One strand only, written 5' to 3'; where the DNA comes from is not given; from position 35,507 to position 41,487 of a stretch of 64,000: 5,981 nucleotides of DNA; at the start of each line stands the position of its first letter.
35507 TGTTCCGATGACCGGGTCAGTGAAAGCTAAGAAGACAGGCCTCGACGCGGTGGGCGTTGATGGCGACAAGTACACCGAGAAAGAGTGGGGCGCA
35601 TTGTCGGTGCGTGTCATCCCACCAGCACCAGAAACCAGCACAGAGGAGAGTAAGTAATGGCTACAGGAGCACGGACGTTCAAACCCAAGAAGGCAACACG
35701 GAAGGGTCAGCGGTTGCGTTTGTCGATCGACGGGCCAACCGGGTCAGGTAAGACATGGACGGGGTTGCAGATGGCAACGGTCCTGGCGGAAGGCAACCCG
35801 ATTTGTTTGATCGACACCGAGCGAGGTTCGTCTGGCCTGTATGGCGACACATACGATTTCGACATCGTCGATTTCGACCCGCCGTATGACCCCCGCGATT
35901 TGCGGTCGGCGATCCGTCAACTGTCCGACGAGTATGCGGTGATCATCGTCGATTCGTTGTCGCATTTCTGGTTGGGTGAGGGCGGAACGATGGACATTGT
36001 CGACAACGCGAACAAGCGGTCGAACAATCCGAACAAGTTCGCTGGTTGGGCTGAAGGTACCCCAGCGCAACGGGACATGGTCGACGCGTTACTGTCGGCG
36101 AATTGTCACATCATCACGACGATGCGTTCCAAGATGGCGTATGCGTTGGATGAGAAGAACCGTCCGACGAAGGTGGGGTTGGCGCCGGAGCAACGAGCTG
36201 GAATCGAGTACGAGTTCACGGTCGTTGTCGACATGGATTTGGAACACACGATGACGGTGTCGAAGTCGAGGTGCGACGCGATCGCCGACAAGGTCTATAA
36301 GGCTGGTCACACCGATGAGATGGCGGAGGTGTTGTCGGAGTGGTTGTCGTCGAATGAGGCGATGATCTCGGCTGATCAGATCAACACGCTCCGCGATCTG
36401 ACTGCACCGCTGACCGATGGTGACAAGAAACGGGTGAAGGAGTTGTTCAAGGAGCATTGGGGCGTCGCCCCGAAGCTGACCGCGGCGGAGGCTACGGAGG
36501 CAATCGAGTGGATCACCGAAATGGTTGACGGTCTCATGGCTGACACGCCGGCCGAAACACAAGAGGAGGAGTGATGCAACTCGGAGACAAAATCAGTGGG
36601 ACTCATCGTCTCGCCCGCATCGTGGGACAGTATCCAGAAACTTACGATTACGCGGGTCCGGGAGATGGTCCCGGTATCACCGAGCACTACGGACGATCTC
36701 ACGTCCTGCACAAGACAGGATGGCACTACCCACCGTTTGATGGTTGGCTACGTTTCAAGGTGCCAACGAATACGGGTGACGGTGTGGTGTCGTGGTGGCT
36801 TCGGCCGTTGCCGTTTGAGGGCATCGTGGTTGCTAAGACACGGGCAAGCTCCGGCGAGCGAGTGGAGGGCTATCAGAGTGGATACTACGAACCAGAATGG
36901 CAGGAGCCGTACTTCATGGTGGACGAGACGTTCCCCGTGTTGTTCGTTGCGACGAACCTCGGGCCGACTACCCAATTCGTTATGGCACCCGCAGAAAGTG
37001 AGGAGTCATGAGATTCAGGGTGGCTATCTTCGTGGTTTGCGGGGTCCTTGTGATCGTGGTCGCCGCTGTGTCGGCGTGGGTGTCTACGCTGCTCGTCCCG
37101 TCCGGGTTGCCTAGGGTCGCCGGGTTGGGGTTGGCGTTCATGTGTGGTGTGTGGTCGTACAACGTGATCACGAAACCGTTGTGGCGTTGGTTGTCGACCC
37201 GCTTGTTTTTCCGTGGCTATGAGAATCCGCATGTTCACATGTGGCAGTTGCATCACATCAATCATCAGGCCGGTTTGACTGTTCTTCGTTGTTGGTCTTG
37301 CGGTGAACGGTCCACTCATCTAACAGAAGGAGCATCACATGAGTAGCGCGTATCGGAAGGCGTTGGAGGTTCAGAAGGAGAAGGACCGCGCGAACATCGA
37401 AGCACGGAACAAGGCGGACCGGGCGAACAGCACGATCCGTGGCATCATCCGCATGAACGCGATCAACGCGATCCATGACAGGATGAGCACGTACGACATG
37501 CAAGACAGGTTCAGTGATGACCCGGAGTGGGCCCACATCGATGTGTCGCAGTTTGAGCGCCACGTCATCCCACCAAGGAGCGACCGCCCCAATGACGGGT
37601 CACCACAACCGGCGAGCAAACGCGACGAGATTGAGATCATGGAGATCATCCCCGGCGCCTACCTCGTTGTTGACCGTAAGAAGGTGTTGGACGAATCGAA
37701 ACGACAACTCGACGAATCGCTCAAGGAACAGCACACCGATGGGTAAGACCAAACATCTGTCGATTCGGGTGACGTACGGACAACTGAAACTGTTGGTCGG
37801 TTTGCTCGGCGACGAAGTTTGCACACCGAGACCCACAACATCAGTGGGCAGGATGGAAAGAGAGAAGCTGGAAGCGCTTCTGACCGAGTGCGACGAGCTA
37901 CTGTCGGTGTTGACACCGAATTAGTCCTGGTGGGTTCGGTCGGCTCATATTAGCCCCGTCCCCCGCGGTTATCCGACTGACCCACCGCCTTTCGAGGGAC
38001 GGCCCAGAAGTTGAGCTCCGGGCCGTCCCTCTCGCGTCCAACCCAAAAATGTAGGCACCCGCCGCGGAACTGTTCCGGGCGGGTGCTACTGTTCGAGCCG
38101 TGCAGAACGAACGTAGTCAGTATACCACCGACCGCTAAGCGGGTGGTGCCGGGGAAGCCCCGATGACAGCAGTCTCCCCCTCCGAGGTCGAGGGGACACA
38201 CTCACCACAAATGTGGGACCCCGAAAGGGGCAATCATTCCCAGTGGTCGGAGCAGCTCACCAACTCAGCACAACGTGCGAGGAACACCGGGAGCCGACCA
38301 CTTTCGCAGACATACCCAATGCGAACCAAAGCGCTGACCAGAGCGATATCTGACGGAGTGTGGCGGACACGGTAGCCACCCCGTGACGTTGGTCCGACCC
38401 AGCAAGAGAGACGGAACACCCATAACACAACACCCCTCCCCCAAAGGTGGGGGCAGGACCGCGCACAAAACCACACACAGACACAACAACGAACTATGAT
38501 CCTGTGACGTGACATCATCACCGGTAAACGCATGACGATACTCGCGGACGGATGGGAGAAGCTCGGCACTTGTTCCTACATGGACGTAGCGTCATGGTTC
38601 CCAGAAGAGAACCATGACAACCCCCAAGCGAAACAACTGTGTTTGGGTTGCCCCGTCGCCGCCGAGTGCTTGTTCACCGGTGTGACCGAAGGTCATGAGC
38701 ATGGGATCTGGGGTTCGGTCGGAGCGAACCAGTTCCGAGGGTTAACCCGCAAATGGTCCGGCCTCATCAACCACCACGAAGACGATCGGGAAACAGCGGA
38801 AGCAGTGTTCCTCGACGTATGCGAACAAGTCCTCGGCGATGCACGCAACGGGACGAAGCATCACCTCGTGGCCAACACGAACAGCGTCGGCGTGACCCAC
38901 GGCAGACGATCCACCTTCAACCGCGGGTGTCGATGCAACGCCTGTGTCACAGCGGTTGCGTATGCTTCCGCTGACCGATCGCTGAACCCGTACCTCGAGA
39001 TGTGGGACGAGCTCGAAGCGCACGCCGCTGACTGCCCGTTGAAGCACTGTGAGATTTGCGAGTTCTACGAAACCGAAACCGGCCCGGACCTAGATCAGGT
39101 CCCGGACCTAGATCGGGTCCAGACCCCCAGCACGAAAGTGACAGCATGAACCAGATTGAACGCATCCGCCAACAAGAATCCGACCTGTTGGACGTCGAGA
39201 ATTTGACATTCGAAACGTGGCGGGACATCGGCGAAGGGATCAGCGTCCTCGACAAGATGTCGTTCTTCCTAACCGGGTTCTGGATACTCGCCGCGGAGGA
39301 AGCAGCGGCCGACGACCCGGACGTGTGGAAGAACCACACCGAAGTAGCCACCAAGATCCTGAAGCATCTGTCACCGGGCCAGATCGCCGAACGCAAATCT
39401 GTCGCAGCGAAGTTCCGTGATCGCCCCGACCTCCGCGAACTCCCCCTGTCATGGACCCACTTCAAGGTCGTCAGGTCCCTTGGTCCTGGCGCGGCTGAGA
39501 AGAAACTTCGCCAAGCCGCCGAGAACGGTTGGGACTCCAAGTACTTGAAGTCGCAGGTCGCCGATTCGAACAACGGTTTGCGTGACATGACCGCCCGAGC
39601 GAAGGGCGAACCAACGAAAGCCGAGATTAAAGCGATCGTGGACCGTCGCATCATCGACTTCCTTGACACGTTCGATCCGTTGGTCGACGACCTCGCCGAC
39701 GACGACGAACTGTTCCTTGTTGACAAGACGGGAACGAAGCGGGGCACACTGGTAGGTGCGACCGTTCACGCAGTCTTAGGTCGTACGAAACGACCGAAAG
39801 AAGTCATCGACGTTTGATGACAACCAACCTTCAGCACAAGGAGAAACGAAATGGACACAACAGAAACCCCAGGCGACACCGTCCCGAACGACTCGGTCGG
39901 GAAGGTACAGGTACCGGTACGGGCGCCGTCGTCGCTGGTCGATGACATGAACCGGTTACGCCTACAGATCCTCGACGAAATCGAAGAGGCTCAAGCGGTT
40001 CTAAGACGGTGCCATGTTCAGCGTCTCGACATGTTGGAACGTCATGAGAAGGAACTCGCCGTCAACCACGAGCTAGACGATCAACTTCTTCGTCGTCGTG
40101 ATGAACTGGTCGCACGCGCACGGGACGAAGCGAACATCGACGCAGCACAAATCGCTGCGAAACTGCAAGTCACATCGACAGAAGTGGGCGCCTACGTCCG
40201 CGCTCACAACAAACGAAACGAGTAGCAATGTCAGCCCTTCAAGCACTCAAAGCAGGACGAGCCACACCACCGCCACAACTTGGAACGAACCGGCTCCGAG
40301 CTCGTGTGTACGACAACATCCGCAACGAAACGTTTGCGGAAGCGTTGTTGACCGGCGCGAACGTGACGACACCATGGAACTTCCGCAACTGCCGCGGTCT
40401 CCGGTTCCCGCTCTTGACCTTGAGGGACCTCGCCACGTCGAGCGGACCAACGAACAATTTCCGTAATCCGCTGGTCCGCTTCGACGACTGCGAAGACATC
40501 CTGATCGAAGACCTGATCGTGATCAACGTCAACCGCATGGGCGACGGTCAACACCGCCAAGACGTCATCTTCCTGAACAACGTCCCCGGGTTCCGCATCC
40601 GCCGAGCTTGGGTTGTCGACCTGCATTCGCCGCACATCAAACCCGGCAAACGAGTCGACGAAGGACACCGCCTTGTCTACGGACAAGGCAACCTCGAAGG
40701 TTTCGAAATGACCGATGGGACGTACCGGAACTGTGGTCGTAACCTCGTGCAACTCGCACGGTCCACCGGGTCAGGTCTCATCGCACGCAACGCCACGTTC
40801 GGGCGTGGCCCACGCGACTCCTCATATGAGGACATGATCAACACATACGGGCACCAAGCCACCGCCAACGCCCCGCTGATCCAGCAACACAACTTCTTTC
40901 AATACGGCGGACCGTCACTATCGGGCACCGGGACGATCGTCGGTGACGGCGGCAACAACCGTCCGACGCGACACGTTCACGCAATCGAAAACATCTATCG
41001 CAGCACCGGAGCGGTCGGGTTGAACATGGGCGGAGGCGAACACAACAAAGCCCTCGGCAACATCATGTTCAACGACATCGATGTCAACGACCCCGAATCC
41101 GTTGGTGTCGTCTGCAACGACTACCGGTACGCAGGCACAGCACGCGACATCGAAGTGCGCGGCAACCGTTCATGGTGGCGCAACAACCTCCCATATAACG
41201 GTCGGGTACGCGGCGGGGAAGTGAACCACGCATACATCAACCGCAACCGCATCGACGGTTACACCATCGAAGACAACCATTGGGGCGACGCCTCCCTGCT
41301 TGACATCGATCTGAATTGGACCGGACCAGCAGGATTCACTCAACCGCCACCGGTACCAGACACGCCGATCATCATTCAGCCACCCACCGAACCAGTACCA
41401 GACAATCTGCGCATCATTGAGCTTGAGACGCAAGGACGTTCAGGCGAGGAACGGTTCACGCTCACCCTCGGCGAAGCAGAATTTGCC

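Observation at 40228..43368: Early-region 1046-aa membrane protein joining a beta-helix domain to a DUF1996-like domain across the membrane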

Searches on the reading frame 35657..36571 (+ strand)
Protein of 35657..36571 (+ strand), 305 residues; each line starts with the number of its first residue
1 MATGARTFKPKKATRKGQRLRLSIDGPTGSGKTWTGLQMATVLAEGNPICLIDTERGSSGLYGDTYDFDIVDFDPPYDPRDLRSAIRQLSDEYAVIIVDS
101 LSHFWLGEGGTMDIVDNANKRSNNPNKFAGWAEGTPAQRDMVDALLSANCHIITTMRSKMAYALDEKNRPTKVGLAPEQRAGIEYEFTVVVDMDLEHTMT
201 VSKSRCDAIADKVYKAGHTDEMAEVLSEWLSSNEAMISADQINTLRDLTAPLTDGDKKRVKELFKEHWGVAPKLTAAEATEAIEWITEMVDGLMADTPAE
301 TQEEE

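Call 10: search_protein_families(library=phrogs, proteins=[window:35657-36571:+], max_evalue=0.001)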
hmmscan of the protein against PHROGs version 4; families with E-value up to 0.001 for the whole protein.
window:35657-36571:+ (305 aa): 2 families
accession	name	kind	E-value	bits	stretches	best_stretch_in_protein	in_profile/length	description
phrog_1366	-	unknown function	1.4e-72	245.8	1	7-275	2-269/307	-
phrog_124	-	DNA, RNA and nucleotide metabolism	1.8e-08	35.2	1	20-295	44-286/382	Sak4-like ssDNA annealing protein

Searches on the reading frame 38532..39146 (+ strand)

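Call 32: search_protein_families(library=pfam, proteins=[window:38532-39146:+], max_evalue=0.01)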
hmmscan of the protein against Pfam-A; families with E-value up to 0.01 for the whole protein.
window:38532-39146:+ (205 aa): 1 family
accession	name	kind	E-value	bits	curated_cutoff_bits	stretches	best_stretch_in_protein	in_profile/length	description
PF02467.21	Whib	-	4.7e-13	49.9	23.6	1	8-65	1-59/65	Transcription factor WhiB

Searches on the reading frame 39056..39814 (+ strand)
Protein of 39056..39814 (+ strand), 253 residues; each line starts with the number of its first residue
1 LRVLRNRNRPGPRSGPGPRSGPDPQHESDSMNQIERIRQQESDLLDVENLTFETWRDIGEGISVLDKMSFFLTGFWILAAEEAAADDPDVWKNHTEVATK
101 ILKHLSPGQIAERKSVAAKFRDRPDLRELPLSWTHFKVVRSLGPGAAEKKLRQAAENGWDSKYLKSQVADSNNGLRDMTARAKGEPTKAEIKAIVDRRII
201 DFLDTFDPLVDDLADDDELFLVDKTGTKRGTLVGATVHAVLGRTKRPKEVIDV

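Call 32: search_protein_families(library=pfam, proteins=[window:39056-39814:+], max_evalue=0.01)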
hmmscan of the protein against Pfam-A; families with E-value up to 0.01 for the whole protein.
window:39056-39814:+ (253 aa): 0 families

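Call 48: search_protein_families(library=phrogs, proteins=[window:39056-39814:+], max_evalue=0.01)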
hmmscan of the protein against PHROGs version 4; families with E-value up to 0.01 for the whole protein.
window:39056-39814:+ (253 aa): 0 families

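Call 88: find_related_loci(query=window:39056-39814:+, collection=viral_contigs, flank=10000)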
Query window:39056-39814:+ (253 aa) in viral_contigs; peptide patterns used: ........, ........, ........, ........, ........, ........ (x = any residue, [..] = any of these).
14 stretches matched a pattern, but none encodes a relative of the query by tblastn (E <= 1e-3).

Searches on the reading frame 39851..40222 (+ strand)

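Call 32: search_protein_families(library=pfam, proteins=[window:39851-40222:+], max_evalue=0.01)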
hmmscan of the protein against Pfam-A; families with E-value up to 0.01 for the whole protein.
window:39851-40222:+ (124 aa): 1 family
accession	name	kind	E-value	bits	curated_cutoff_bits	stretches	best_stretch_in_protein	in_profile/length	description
PF10076.14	Phage_Mu_Gp48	-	0.0005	20.4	37.4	1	46-105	34-94/150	Bacteriophage Mu-like, Gp48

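Call 48: search_protein_families(library=phrogs, proteins=[window:39851-40222:+], max_evalue=0.01)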
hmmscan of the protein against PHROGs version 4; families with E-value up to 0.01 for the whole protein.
window:39851-40222:+ (124 aa): 0 families

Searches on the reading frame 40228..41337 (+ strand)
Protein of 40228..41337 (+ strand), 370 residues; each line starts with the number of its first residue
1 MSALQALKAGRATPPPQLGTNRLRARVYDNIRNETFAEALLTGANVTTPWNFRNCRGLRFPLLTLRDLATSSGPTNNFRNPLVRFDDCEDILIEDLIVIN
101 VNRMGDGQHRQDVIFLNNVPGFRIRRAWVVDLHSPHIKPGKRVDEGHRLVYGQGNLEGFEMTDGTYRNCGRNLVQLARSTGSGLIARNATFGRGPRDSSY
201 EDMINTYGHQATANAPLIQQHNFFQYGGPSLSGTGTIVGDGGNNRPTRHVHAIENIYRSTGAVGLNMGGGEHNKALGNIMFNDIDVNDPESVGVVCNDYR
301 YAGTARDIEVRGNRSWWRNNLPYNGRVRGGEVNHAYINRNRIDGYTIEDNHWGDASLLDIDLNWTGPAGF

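Call 26: search_protein_families(library=pfam, alignment_id=A1, max_evalue=0.01)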
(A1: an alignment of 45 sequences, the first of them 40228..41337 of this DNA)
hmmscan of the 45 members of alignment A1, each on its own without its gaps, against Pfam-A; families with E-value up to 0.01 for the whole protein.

A. member 1, window:40228-41337:+ (370 aa): 0 families

B. families by the number of members that match (of 45 scanned): 20 families
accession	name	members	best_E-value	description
PF13229.12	Beta_helix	41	5.1e-29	Right handed beta helix region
PF05048.19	NosD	25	4.2e-14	Periplasmic copper-binding protein (NosD)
PF00295.23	Glyco_hydro_28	5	3e-10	Glycosyl hydrolases family 28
PF12708.12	Pect-lyase_RHGA_epim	5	3.8e-05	Rhamnogalacturonase A/epimerase, pectate lyase-like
PF16841.11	CBM60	3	5.6e-42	Ca-dependent carbohydrate-binding module xylan-binding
PF05345.18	He_PIG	2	9.8e-17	Putative Ig domain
PF22352.2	K319L-like_PKD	2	1.2e-13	K319L-like, PKD domain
PF17963.7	Big_9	2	1.2e-08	Bacterial Ig domain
PF00395.25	SLH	1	4.5e-13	S-layer homology domain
PF05887.16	Trypan_PARP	1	5e-10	Procyclic acidic repetitive protein (PARP)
PF21827.1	New_glue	1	0.00012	New glue protein family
PF00544.25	Pectate_lyase_4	1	0.0049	Pectate lyase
PF05606.16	DUF777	1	0.005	Borrelia burgdorferi protein of unknown function (DUF777)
PF24606.1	CEMIP_beta-hel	1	0.0053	CEMIP beta-helix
PF17892.7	Cadherin_5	1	0.0066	Cadherin-like domain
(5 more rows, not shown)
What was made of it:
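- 40375..41322 (+): Right-handed parallel beta-helix, aa ~50-365; family-invariant E201, D202, N205, N222 and D240 (G-D-G) are kept. 41 of 45 relatives hit PF13229 (call 26).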

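Call 54: find_related_loci(query=A4, collection=viral_contigs, flank=9000)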
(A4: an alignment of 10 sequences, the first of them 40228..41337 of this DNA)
Query A4 (370 aa) in viral_contigs; peptide patterns used: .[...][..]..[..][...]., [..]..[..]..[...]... (x = any residue, [..] = any of these).
144 stretches matched a pattern, but none encodes a relative of the query by tblastn (E <= 1e-3).

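Call 61: search_solved_structures(query=A4, max_evalue=1)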
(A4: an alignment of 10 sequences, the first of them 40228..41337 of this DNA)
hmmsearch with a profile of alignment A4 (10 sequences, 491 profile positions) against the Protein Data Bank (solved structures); distinct sequences matched with E-value up to 1: 2.
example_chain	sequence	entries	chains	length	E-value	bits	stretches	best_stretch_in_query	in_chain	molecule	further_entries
4mxn_A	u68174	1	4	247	0.31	13.1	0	80-110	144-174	Uncharacterized protein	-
4mah_A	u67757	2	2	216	0.33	13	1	379-453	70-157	AA11 Lytic Polysaccharide Monooxygenase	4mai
